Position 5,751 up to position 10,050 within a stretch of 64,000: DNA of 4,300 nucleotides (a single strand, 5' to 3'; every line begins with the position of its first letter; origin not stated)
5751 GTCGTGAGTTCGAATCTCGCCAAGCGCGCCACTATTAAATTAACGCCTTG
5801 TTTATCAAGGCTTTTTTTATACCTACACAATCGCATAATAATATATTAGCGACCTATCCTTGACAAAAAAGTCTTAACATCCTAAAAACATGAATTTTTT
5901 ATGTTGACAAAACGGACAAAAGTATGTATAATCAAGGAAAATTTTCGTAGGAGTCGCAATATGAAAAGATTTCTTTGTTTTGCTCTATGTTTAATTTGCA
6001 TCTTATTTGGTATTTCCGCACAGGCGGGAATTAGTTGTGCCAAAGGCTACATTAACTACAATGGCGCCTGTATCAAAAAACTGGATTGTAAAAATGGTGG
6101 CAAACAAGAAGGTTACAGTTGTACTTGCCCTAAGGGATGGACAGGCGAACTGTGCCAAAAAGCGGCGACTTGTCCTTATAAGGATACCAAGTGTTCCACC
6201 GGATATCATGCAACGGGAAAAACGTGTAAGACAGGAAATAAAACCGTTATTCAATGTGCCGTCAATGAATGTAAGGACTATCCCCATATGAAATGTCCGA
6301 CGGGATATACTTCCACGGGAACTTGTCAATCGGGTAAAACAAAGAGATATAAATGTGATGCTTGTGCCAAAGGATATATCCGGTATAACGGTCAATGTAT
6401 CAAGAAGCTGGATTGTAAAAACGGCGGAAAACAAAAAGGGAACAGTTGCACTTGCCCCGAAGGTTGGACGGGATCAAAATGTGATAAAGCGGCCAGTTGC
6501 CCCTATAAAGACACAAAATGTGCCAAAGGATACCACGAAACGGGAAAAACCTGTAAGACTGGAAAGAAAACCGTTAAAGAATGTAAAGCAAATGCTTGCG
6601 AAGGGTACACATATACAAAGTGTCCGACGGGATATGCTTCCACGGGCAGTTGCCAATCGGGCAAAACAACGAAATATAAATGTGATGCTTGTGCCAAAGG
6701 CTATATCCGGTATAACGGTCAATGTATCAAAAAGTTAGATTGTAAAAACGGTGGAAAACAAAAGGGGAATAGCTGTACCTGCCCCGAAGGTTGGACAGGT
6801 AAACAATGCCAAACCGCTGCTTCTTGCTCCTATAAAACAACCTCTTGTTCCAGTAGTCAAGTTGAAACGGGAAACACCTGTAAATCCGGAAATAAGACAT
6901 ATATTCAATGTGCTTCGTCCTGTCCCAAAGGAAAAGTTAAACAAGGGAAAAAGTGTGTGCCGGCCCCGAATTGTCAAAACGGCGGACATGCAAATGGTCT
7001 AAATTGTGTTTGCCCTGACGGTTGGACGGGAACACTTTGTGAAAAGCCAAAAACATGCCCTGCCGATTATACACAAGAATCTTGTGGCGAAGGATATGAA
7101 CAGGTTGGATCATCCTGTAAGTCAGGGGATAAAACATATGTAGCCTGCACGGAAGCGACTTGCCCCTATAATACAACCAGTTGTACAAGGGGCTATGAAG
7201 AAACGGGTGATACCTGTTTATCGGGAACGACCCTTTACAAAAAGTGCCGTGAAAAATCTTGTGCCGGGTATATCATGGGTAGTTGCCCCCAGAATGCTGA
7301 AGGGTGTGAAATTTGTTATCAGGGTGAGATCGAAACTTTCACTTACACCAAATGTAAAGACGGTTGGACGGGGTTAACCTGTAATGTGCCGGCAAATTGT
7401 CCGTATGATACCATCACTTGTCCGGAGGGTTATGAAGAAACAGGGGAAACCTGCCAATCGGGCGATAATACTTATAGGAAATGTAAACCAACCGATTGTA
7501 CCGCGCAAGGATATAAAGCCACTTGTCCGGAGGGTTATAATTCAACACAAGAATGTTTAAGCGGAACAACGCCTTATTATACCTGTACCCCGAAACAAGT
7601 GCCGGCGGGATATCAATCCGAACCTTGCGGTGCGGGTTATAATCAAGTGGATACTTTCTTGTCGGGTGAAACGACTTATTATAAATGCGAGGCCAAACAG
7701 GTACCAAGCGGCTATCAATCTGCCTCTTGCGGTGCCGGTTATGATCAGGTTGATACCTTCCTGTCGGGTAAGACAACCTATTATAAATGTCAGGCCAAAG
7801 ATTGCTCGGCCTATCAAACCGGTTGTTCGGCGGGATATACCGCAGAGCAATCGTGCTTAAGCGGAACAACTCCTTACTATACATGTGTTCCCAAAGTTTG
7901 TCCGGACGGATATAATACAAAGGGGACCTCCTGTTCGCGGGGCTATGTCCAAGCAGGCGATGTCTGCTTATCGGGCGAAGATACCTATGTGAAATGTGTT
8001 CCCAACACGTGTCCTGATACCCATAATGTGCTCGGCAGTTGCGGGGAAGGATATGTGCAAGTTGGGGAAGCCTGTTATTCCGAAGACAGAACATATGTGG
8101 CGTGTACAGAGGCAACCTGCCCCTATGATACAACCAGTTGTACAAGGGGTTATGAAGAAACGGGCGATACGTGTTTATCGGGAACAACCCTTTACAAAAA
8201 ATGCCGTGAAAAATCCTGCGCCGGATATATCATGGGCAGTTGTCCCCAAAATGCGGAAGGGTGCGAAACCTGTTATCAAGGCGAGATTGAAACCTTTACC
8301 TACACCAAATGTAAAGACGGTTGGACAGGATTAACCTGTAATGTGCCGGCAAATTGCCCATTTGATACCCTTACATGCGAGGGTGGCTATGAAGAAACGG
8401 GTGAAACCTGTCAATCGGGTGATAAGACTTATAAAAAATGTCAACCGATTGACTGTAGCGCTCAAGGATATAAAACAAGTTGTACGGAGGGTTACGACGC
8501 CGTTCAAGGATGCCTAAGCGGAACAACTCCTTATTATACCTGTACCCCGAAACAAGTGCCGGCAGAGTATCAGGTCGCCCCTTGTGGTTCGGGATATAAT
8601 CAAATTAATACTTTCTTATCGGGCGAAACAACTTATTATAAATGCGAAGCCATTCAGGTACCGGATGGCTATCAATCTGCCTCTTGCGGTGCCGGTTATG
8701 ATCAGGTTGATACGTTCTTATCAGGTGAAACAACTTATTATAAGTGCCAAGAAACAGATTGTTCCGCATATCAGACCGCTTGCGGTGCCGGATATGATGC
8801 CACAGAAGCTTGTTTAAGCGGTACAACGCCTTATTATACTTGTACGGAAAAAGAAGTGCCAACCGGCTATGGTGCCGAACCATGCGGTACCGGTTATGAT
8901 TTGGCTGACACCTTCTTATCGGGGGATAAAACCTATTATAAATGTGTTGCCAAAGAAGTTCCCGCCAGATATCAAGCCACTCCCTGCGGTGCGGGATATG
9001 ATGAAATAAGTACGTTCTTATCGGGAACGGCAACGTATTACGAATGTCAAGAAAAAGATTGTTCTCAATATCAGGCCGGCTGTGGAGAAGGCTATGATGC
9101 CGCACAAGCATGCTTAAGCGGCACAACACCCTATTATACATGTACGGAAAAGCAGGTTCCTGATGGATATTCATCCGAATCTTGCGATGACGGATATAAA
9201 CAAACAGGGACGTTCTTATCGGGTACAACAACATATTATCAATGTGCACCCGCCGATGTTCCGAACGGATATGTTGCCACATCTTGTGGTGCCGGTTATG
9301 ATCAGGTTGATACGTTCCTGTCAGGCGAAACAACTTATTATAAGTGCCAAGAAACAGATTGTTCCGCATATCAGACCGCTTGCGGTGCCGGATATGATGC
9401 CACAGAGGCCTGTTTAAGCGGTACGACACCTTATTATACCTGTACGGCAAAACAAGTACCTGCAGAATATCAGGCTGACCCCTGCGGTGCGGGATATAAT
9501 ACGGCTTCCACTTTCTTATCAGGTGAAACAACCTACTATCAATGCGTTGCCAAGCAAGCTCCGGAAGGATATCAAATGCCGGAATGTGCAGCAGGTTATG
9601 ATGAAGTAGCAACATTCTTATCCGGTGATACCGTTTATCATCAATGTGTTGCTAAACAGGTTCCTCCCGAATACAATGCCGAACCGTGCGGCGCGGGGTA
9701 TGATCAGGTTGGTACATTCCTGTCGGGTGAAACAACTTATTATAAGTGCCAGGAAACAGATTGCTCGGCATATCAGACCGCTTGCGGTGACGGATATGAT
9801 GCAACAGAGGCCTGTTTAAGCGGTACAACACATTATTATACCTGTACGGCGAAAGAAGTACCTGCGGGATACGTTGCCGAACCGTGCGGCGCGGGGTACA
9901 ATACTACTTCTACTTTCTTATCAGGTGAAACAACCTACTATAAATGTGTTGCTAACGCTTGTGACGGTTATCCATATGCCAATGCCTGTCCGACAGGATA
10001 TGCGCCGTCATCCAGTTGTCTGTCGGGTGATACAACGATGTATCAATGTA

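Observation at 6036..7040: Eukaryote-type EGF-like modules at the tip of a bacterial surface protein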

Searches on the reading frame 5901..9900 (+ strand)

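Call 5: search_protein_families(library=pfam, proteins=[window:5901-9900:+], max_evalue=10)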
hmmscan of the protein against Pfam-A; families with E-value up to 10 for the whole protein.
window:5901-9900:+ (1333 aa): 4 families
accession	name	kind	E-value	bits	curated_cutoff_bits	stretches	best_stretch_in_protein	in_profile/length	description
PF21700.4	EGF_DL_JAG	-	3.1e-13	50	27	6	70-87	7-24/26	Delta-like/Jagged, EGF-like domain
PF00008.33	EGF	-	0.014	16.1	21.5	4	63-83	12-31/32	EGF-like domain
PF12438.13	DUF3679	-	0.017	15.2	22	1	23-54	2-34/56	Protein of unknown function (DUF3679)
PF13465.12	zf-H2C2_2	-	0.24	12.3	40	0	146-159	11-24/26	Zinc-finger double domain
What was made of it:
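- Closest known: Delta/Jagged atypical EGF1-2. Same: It is the best Pfam model for the window protein (50 bits on aa 1-1333, call 5).
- EGF-likeness by curated models: PF21700 scores 50 bits (cut-off 27) on aa 1-1333 (call 5).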
